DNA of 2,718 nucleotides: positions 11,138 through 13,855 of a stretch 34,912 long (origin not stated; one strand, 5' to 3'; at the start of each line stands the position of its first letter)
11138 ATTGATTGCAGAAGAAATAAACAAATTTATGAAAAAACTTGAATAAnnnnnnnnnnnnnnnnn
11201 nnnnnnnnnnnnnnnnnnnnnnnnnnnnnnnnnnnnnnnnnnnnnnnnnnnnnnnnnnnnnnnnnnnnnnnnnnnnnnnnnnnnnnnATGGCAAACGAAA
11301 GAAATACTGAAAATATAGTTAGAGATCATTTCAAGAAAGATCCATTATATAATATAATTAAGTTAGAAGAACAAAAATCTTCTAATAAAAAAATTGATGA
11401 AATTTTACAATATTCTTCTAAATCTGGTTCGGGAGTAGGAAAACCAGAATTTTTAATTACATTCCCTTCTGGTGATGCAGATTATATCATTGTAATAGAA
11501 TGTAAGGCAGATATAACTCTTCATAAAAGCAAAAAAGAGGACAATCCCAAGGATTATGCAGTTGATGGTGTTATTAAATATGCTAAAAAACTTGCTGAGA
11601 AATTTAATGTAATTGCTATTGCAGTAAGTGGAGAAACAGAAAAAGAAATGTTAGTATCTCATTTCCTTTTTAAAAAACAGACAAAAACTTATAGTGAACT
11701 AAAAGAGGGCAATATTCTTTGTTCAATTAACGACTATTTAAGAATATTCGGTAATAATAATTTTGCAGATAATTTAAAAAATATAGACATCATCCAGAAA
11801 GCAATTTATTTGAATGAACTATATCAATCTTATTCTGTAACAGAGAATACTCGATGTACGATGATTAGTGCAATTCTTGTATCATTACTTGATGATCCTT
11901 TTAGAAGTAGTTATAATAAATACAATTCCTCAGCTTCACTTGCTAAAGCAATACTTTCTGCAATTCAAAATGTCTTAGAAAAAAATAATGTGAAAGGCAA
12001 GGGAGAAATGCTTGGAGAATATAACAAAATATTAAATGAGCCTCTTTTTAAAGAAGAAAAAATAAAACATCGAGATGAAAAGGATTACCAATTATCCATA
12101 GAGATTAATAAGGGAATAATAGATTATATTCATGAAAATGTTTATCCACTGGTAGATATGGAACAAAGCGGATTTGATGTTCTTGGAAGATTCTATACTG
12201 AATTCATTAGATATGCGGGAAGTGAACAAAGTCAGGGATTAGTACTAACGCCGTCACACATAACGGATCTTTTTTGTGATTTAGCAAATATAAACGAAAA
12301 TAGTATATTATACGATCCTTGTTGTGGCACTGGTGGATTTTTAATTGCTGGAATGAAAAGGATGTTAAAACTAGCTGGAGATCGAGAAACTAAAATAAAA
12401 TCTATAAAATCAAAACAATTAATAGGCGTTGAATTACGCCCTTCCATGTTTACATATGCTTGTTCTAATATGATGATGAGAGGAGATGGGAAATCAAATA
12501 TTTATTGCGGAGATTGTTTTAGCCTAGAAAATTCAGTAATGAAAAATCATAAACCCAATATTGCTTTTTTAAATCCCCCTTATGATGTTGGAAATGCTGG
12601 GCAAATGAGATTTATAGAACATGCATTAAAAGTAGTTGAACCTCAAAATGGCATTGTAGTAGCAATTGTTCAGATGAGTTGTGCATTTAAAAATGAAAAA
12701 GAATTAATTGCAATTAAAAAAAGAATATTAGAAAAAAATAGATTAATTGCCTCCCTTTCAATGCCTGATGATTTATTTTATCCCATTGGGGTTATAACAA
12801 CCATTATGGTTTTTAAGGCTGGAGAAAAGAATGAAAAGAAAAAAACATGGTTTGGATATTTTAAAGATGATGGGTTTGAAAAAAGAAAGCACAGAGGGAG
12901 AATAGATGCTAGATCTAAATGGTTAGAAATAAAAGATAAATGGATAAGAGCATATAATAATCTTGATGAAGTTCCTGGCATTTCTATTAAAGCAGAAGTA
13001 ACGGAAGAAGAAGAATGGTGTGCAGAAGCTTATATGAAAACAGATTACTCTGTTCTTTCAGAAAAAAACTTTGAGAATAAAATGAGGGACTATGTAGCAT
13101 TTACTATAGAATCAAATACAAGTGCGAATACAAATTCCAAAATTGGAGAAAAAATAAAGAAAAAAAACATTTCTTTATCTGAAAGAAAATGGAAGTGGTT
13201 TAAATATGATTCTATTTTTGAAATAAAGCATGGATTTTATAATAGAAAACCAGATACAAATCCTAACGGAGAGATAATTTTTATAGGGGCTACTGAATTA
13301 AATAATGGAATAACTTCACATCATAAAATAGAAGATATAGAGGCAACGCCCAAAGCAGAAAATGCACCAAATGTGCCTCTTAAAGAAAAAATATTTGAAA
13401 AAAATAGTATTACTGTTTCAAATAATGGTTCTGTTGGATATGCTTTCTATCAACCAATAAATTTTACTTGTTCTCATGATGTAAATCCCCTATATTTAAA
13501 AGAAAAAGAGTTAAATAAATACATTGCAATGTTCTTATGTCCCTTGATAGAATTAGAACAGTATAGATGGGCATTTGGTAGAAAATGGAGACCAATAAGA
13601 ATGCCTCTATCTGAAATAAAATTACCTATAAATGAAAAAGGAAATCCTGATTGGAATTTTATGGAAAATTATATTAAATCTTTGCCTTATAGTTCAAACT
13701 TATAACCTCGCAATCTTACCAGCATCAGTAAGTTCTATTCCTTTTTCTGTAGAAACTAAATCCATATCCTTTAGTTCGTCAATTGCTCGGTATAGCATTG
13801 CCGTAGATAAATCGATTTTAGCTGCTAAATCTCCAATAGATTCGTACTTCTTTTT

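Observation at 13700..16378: Orphan Csa3-like CARF-wHTH regulator divergently paired with a tandem classic-AAA+ ATPase and two coupled micro-ORFs: candidate ligand-controlled defence module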

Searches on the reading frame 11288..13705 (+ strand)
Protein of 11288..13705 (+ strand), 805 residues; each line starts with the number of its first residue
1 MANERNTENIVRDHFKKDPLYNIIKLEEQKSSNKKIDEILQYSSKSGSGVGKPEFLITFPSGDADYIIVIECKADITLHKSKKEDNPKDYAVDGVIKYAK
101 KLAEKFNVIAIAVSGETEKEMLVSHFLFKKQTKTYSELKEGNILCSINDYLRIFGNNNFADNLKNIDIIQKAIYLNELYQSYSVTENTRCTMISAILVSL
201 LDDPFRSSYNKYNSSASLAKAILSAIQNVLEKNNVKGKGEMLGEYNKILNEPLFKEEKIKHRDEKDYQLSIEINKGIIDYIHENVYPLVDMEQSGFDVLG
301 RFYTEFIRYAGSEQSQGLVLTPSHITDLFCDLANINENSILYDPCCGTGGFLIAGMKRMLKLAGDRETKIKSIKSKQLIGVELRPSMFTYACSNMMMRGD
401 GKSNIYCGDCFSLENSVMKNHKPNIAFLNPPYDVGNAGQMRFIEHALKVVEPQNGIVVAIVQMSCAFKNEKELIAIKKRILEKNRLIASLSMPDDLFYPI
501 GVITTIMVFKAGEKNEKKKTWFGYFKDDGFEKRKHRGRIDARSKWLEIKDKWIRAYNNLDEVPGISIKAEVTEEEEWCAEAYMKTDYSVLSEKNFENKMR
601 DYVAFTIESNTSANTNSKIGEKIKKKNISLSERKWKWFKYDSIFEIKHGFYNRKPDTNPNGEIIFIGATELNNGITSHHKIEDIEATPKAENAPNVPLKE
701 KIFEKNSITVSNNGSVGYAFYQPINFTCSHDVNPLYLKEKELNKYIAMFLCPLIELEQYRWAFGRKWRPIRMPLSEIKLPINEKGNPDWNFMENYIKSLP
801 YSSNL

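Call 6: search_protein_families(library=pfam, proteins=[window:11288-13705:+], max_evalue=0.1)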
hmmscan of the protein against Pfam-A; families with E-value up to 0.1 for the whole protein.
window:11288-13705:+ (805 aa): 4 families
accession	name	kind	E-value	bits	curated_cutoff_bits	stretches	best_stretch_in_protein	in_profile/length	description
PF02384.22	N6_Mtase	-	1.4e-27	97.3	20.4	2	297-434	4-137/311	N-6 DNA Methylase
PF01420.25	Methylase_S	-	1.2e-13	52.1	22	1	633-797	2-154/168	Type I restriction modification DNA specificity domain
PF01170.24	UPF0020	-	9.6e-05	22.6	22.3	1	329-432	20-131/197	RMKL-like, methyltransferase domain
PF20473.4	MmeI_Mtase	-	0.0053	16.4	27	1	339-385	21-72/259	MmeI, DNA-methyltransferase domain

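Call 7: search_protein_families(library=padloc, proteins=[window:11288-13705:+], max_evalue=0.1)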
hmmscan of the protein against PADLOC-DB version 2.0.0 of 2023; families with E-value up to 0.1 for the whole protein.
window:11288-13705:+ (805 aa): 24 families
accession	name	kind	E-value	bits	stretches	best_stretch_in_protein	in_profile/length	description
PDLC03608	REase_MTase_IIG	-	9.2e-101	336.3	1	23-609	30-612/614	Type IIG restriction enzyme-methyltransferase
PDLC03602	REase_MTase_IIG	-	2.4e-67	226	1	3-616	3-626/637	Type IIG restriction enzyme-methyltransferase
PDLC03616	REase_MTase_IIG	-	1.8e-52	176.7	1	85-616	114-692/721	Type IIG restriction enzyme-methyltransferase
PDLC03619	REase_MTase_IIG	-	7.3e-45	151.6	1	387-610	1-249/274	Type IIG restriction enzyme-methyltransferase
PDLC03021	MTase_I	-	3.5e-33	113.2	1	293-608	140-457/491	Type I methyltransferase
PDLC04134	mad2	-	4.5e-24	83.1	1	250-534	217-468/492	mads_2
PDLC03591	Specificity_II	-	1.7e-22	77.9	1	598-797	146-325/341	Type II specificity subunit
PDLC03029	MTase_I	-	7.8e-17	59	2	321-433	181-292/661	Type I methyltransferase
PDLC03026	MTase_I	-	1.2e-15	55.6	1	290-522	114-369/487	Type I methyltransferase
PDLC03031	MTase_I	-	2.9e-13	47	2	282-418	148-283/834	Type I methyltransferase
PDLC03025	MTase_I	-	3e-12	44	1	296-505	141-364/569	Type I methyltransferase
PDLC03022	MTase_I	-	1.8e-11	41.1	2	439-516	336-411/857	Type I methyltransferase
PDLC03036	MTase_I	-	1.9e-11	41.1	1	275-518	174-438/635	Type I methyltransferase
PDLC04137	mad5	-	6.8e-11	40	1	603-750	183-319/392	mads_5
PDLC03218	MTase_II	-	1.4e-10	38.4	1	289-432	238-382/532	Type II methyltransferase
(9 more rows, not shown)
